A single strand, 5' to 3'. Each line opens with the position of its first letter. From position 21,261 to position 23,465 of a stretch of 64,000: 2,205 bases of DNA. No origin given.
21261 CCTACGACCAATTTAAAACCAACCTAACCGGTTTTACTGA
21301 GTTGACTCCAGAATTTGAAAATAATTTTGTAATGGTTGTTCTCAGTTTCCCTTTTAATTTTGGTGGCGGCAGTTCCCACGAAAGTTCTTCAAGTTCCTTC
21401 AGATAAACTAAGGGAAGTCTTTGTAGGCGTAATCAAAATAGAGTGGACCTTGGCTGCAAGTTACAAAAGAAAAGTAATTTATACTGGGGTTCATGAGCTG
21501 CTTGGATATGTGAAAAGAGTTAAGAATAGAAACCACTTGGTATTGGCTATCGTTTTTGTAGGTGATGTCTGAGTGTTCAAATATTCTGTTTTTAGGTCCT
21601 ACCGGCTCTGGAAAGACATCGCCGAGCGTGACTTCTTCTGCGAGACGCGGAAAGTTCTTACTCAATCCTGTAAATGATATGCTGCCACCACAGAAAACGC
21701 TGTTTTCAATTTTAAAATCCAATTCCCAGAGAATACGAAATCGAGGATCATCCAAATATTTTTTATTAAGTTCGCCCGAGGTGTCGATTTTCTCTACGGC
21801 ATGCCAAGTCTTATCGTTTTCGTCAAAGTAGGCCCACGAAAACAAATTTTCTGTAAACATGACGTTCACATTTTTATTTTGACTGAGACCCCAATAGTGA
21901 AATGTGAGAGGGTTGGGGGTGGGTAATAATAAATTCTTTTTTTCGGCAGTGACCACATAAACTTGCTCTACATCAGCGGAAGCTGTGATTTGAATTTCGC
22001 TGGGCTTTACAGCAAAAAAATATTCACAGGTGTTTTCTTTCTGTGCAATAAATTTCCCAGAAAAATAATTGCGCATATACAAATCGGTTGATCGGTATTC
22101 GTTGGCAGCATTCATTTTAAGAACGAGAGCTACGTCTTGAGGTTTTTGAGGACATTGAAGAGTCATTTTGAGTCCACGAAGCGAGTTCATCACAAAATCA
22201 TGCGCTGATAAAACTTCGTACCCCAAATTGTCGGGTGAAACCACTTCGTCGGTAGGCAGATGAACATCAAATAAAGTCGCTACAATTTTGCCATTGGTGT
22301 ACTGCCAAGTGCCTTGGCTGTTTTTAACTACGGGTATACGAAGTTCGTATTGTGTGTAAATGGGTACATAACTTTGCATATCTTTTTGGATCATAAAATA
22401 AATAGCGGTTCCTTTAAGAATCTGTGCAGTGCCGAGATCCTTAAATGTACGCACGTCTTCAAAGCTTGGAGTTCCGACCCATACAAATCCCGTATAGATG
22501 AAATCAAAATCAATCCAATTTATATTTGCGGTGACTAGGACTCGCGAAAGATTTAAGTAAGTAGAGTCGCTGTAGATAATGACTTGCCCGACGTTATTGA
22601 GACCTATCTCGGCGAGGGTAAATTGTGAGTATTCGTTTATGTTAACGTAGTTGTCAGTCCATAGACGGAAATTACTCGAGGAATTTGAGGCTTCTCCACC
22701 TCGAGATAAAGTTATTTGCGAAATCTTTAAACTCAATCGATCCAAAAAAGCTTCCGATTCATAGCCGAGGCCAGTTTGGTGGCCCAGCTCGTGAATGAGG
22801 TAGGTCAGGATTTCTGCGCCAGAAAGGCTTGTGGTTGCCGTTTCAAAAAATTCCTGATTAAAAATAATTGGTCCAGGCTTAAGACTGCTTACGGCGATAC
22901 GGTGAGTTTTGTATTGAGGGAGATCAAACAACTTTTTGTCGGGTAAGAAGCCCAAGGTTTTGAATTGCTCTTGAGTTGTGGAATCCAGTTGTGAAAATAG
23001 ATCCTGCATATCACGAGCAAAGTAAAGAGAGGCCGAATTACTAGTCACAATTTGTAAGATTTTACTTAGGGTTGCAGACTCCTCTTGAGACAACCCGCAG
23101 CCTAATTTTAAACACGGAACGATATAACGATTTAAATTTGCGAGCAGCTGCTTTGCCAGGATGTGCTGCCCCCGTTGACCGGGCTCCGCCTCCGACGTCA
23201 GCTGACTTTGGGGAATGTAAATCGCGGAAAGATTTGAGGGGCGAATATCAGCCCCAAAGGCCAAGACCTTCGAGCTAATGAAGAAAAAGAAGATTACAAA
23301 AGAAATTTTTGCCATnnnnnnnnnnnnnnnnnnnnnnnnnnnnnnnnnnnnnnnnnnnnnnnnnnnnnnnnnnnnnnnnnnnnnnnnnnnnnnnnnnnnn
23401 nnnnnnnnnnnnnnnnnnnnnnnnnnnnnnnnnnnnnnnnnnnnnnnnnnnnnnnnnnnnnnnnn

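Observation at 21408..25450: AT-rich, translationally coupled four-gene operon: lipoprotein, TIGR02147-like HTH, and a catalytic/degenerate pair of secreted HExxH-type proteins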

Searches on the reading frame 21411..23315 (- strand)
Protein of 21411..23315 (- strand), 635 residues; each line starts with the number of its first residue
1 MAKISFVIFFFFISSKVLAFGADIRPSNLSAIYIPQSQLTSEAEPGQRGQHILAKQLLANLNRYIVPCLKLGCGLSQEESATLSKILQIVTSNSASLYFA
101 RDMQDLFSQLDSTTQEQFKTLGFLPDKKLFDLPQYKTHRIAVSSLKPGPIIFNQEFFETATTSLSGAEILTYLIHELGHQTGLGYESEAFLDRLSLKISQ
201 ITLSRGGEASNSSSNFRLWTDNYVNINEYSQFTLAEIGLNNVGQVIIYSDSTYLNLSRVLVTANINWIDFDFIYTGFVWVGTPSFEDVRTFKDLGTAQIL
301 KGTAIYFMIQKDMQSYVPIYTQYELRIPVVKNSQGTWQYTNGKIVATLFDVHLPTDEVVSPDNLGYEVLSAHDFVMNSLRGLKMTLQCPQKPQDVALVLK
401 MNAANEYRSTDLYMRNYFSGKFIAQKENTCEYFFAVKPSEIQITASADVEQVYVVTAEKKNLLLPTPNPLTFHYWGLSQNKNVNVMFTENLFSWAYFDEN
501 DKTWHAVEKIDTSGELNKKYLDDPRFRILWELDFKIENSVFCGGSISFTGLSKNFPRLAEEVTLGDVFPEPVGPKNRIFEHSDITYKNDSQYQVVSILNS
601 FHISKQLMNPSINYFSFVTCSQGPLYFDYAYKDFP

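Call 3: search_protein_families(library=pfam, proteins=[window:21411-23315:-], max_evalue=1)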
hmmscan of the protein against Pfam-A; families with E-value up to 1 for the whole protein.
window:21411-23315:- (635 aa): 0 families
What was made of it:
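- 21411..22697 (-): All-beta C-terminal region of P635 (residues 207-635), with about three beta-rich domains judged from secondary structure. No Pfam hit (call 3).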

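Call 4: search_protein_families(library=ncbifam, proteins=[window:21411-23315:-], max_evalue=1)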
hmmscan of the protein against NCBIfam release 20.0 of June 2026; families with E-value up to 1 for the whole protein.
window:21411-23315:- (635 aa): 0 families

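Call 7: find_homologous_proteins(query=window:21411-23315:-)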
Query window:21411-23315:- (635 aa): 2 proteins with E <= 0.001 among 7186 candidates.
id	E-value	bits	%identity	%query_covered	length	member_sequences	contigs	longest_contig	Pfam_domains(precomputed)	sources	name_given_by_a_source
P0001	0.0e+0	1448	100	100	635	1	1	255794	-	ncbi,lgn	-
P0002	4.1e-69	252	30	99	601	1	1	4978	-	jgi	jgi:hypothetical protein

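Call 8: find_encoding_contigs(protein=P0002, flank=10000)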
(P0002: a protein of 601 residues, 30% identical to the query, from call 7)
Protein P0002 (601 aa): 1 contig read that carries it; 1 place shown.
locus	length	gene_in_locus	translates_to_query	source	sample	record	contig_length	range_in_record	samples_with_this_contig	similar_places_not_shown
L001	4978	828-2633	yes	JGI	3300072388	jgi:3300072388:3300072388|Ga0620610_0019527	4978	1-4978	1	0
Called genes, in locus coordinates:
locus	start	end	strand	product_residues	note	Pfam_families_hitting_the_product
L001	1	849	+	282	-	?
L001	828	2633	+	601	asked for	-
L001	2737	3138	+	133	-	-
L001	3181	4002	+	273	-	PF14394:DUF4423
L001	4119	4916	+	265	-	-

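Call 9: find_encoding_contigs(protein=P0001, flank=10000)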
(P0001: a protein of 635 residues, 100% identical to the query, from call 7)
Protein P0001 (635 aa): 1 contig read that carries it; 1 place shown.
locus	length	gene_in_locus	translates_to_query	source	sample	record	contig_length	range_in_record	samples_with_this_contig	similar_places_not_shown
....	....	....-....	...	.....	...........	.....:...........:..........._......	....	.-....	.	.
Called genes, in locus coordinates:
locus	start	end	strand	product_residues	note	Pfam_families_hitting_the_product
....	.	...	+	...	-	?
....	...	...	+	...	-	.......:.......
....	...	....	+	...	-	-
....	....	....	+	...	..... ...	-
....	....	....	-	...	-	?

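Call 21: find_related_loci(query=A1, collection=genome_contigs, flank=10000)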
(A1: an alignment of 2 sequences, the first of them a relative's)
Query A1 (635 aa) in genome_contigs; peptide patterns used: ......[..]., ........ (x = any residue, [..] = any of these).
61 stretches matched a pattern, but none encodes a relative of the query by tblastn (E <= 1e-3).

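Call 22: find_related_loci(query=A1, collection=metagenome_contigs, flank=10000)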
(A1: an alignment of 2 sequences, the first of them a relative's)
Query A1 (635 aa) in metagenome_contigs; peptide patterns used: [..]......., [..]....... (x = any residue, [..] = any of these).
163 stretches matched a pattern, but none encodes a relative of the query by tblastn (E <= 1e-3).
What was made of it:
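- Tried and rejected: Pattern scans of genome_contigs and metagenome_contigs with the P635 alignment found nothing (calls 21, 22), probably because they require exact peptide patterns.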

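Call 23: search_protein_representatives(alignment_id=A1)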
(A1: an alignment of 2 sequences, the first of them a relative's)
Query: 2 sequences, 648 profile positions. Proteins with E-value up to 0.001 (for the whole library): 15; up to 1e-10: 4; up to 1e-30: 4. The best 15 are listed.
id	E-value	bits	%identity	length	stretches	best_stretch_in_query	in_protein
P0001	0.0e+00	1262.2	-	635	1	1-648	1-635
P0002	0.0e+00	1120.4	-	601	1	1-647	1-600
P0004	2.4e-125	435.8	-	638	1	1-641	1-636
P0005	6.8e-112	391.3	-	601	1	44-639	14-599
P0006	3.3e-10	55.3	-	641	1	57-203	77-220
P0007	2.6e-07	45.8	-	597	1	124-216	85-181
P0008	8.4e-07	44.1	-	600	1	101-201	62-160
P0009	1.7e-06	43.0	-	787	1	117-272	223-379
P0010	5.1e-06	41.5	-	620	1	116-234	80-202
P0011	1.5e-04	36.7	-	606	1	7-208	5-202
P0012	3.9e-04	35.3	-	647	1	129-201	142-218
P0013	4.7e-04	35.0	-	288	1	109-233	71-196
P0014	6.4e-04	34.6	-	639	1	137-203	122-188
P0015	7.7e-04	34.3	-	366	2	137-240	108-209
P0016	8.7e-04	34.1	-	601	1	125-202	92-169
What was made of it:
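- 21408..23315 (-): P635: secreted 635-aa protein with a signal peptide, an N-terminal zincin-like catalytic domain and a ~430-aa all-beta C-terminal region. Only 15 relatives at E<1e-3 among 1.84 billion representatives, 4 of them full length (call 23).
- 15 proteins at E<1e-3 among 1.84 billion representatives (call 23).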

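Call 27: search_protein_families(library=pfam, alignment_id=A4, max_evalue=1)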
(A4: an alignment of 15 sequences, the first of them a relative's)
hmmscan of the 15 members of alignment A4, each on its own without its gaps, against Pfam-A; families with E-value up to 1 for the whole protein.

A. member 1, P0001 (635 aa): 0 families

B. families by the number of members that match (of 15 scanned): 8 families
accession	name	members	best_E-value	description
PF06262.17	Zincin_1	7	0.014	Zincin-like metallopeptidase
PF00413.30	Peptidase_M10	4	0.044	Matrixin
PF25721.1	T4_Y03C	1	0.0083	Phage T4 Y03C protein family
PF09560.15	Spore_YunB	1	0.091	Sporulation protein YunB (Spo_YunB)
PF14611.13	KH_SLS1_1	1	0.094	SLS1 protein first KH domain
PF19996.4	ivWA-helical_N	1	0.14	N-terminal helical region fused to the FtsH ternary system vWA domain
PF08958.15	DUF1871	1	0.2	Domain of unknown function (DUF1871)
PF01435.24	Peptidase_M48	1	0.22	Peptidase family M48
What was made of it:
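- On Zincin_1 (PF06262): Seven of 15 family members have only sub-threshold hits (best E 0.014) (call 27).
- Closest known: Metzincins with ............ Different: Peptidase_M10 hits are sub-threshold (call 27).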

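Call 32: find_encoding_contigs(protein=P0004, flank=10000)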
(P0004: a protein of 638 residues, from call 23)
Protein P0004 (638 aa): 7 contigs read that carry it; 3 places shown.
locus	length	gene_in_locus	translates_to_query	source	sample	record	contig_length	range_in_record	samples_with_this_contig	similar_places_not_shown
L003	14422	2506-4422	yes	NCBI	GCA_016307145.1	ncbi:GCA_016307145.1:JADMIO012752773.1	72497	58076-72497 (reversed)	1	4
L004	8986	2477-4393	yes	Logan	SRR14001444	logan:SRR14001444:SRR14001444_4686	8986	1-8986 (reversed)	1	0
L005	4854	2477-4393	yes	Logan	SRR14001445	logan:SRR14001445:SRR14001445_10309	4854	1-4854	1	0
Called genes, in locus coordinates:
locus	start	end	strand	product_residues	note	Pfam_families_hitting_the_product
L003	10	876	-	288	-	-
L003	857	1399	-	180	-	-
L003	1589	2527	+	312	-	-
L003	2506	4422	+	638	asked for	-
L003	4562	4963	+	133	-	-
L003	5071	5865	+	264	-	PF14394:DUF4423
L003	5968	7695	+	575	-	PF08447:PAS_3, PF00512:HisKA, PF02518:HATPase_c, PF00072:Response_reg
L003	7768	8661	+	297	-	PF04187:Cofac_haem_bdg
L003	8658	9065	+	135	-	-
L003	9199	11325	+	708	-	PF01551:Peptidase_M23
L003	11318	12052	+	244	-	-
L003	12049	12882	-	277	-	PF00561:Abhydrolase_1, PF12146:Hydrolase_4, PF12697:Abhydrolase_6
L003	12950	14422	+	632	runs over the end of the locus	PF25225:DUF7843, PF13387:Lnb_N, PF25222:DUF7840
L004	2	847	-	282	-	?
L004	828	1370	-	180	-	-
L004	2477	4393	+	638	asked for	-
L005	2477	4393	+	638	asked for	-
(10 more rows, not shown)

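Call 33: find_encoding_contigs(protein=P0005, flank=10000)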
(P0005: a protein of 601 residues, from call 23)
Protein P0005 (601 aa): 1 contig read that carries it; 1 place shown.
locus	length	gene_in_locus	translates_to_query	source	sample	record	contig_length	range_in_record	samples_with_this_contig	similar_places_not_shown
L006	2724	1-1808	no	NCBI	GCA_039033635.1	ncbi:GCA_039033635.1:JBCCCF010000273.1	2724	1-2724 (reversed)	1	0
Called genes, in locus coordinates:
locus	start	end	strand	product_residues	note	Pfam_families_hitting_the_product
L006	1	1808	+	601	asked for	?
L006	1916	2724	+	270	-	?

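Call 34: predict_structure(alignment_id=A4)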
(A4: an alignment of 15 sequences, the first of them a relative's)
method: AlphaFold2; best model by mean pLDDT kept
length: 635 residues; sequences in the alignment: 15
mean_pLDDT: 77.4   pTM: 0.74
mean pLDDT of the five models: 77.4, 77.3, 75.1, 72.4, 71.3
residues with pLDDT >= 90: 107; 70-90: 370; 50-70: 115; < 50: 43
segments of 3 or more residues with pLDDT < 50: 14-27, 35-38, 40-43, 439-441, 477-482, 630-635
pLDDT, mean of each block of 10 residues (from residue 1): 63 43 42 50 65 91 90 92 96 87 79 85 77 73 92 89 91 97 92 95 86 83 81 64 83 83 61 74 85 87 83 77 87 87 78 60 77 76 90 84 71 67 91 71 66 84 76 56 58 79 78 82 86 77 79 71 73 63 82 86 83 77 63 37
secondary structure, 60 per line:
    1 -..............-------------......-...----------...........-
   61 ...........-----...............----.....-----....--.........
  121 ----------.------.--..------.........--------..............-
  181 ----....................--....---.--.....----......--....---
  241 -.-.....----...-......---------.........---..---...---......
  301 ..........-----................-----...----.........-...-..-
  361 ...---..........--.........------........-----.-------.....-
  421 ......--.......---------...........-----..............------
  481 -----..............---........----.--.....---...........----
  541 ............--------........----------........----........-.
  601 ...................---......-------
elements in order: H2-15 E29-34 H49-59 H61-71 H77-91 E96-100 H106-109 H112-120 E149-153 H154-157 H166-179 H185-204 E207-210 E217-221 H226-231 H234-237 E244-248 E253-255 H257-262 E272-280 E289-291 E295-310 E316-331 E337-339 E344-352 E367-376 E379-387 E394-401 E415-419 E421-426 E429-435 E445-455 E461-474 E486-499 E503-510 H518-522 E526-536 E541-552 E561-568 E579-586 E591-598 H600-606 E607-619 E623-628
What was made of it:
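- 21408..23315 (-): AlphaFold2 model: pLDDT 77, pTM 0.74 (call 34).
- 22779..22793 (-): HELGH zinc-binding/catalytic motif (residues 175-179). It lies on helix 166-179 of the model (call 34).
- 21411..22697 (-): DSSP string of the model (call 34).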

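Call 35: list_cluster_members(proteins=[P0001, P0004, P0005, P0003])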
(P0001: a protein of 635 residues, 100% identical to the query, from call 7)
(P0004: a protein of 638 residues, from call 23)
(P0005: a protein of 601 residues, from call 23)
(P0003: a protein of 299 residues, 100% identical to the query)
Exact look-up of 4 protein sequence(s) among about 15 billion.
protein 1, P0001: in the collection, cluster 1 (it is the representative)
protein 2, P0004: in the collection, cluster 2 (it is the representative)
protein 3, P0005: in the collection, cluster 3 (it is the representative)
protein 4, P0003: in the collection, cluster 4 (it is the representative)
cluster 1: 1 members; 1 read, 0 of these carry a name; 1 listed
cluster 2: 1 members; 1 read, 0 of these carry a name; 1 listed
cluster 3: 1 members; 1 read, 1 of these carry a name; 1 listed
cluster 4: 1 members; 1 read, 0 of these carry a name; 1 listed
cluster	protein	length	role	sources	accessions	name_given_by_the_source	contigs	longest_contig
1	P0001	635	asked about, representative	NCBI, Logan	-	-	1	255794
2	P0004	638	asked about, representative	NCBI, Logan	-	-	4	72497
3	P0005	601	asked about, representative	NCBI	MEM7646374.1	MAG: hypothetical protein AAF203_05650, partial [Pseudomonadota bacterium]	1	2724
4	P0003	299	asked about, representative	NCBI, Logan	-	-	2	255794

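Call 39: fold_search(model_id=the predicted structure, library=pdb)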
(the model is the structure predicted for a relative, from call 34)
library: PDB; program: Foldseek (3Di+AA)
matches with E <= 10: 762; with E <= 0.001: 4
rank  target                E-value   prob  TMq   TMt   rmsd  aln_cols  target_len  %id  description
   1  4neh_A                3.0e-04  0.33  0.10  0.07  22.9       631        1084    7  An internal ligand-bound, metastable state of a leukocyte integrin, aXb2 (released 2014-01-15)
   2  4um8_C                3.9e-04  0.38  0.11  0.12  23.9       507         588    8  Crystal structure of alpha V beta 6 (released 2014-11-12)
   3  3vi4_C                4.8e-04  0.44  0.13  0.13  22.8       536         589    9  Crystal structure of alpha5beta1 integrin headpiece in complex with RGD peptide (released 2012-02-22)
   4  7knc                  5.5e-04  0.16  0.08  0.06  23.9       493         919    9  Crystal structure of the GH31 alpha-xylosidase (Xac1773) from Xanthomonas citri (released 2021-05-26)
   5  6om2_C                1.1e-03  0.30  0.11  0.12  22.7       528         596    7  Crystal structure of atypical integrin alphaV beta8 with proTGF-beta1 ligand peptide (released 2019-12-11)
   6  8xek_A                1.3e-03  0.28  0.11  0.12  23.7       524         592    7  Cryo-EM structure of integrin ITGAV/ITGB3 complex, conformation 2 (released 2024-12-18)
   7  4nen_A                1.3e-03  0.25  0.11  0.08  21.6       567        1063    8  An internal ligand-bound, metastable state of a leukocyte integrin, aXb2 (released 2014-01-15)
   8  7kmp                  1.7e-03  0.16  0.10  0.08  23.8       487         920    9  Crystal structure of the GH31 alpha-xylosidase (Xac1773) from Xanthomonas citri (released 2021-05-26)
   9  6djp_A                2.4e-03  0.25  0.12  0.13  25.3       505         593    8  Integrin alpha-v beta-8 in complex with the Fabs 8B8 and 68 (released 2018-07-25)
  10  6qe7_C                2.7e-03  0.66  0.11  0.21  17.0       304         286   10  anti-sigma factor domain-containing protein (released 2019-06-12)
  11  2xvg                  3.7e-03  0.16  0.09  0.07  22.5       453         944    6  crystal structure of alpha-xylosidase (GH31) from Cellvibrio japonicus (released 2011-04-13)
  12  9iuj_A                6.8e-03  0.15  0.10  0.09  25.8       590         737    7  Integrin alpha-v beta-3 in complex with rhodostomin (released 2025-07-30)
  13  8xel_A                7.5e-03  0.18  0.12  0.13  24.3       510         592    8  Cryo-EM structure of integrin ITGAV/ITGB3 complex, conformation 3 (released 2024-12-25)
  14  2xvk                  9.2e-03  0.20  0.10  0.07  23.9       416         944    7  crystal structure of alpha-xylosidase (GH31) from Cellvibrio japonicus in complex with 5-fluoro-alpha-D-xylopyranosyl fl (released 2011-04-13)
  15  2f24                  1.5e-02  0.44  0.14  0.21  15.1       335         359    9  Crystal Structure of the Human Sialidase Neu2 E111Q Mutant (released 2006-11-21)
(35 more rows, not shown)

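Call 43: find_encoding_contigs(protein=P0006, flank=8000, max_places=3)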
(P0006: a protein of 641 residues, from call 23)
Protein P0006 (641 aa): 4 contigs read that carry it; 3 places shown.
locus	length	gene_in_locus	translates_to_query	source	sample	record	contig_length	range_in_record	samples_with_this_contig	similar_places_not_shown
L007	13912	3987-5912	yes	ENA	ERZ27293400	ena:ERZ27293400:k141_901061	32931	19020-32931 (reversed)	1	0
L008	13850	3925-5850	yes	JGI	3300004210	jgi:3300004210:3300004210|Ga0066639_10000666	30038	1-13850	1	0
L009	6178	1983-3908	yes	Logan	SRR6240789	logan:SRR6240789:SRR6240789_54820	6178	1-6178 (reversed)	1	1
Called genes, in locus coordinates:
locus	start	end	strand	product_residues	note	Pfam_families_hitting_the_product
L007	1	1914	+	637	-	?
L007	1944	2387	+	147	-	PF13442:Cytochrome_CBB3, PF00034:Cytochrom_C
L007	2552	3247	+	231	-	PF00520:Ion_trans (weak), PF07885:Ion_trans_2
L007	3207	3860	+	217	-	PF00027:cNMP_binding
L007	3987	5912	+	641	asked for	-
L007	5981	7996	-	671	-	PF01408:GFO_IDH_MocA, PF02894:GFO_IDH_MocA_C, PF22725:GFO_IDH_MocA_C3 (weak), PF00155:Aminotran_1_2 (weak), PF01041:DegT_DnrJ_EryC1, PF01212:Beta_elim_lyase (weak)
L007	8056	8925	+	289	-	PF13621:Cupin_8, PF08007:JmjC_2 (weak)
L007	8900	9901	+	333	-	-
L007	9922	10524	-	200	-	PF13442:Cytochrome_CBB3 (weak), PF00034:Cytochrom_C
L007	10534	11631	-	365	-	PF00578:AhpC-TSA, PF08534:Redoxin, PF00085:Thioredoxin (faint), PF13098:Thioredoxin_2 (weak), PF13905:Thioredoxin_8 (weak), PF02630:SCO1-SenC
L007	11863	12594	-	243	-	PF00510:COX3 (weak)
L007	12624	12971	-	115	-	PF03626:COX4_pro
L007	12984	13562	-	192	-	PF00510:COX3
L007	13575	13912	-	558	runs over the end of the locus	PF00115:COX1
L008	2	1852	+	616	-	?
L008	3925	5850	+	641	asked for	-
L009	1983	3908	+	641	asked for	-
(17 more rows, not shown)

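Call 44: find_encoding_contigs(protein=P0007, flank=8000, max_places=3)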
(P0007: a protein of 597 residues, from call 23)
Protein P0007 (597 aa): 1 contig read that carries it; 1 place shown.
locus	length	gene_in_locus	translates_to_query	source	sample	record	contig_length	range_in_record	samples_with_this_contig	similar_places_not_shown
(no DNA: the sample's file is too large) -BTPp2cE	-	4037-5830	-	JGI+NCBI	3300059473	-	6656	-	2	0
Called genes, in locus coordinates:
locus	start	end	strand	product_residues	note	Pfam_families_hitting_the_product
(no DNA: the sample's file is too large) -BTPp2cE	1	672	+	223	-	?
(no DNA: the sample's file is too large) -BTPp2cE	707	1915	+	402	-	PF13439:Glyco_transf_4, PF13579:Glyco_trans_4_4, PF20706:GT4-conflict, PF00534:Glycos_transf_1, PF13692:Glyco_trans_1_4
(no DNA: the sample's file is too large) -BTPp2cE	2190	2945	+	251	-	PF00089:Trypsin, PF13365:Trypsin_2 (weak)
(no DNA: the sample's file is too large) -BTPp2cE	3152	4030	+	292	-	-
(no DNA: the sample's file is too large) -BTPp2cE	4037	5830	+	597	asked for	-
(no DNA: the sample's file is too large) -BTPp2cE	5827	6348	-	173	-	-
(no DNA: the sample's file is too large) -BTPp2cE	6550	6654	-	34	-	?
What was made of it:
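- The P0007 contig has an unsequenced 292-aa neighbour in the same position (call 44).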
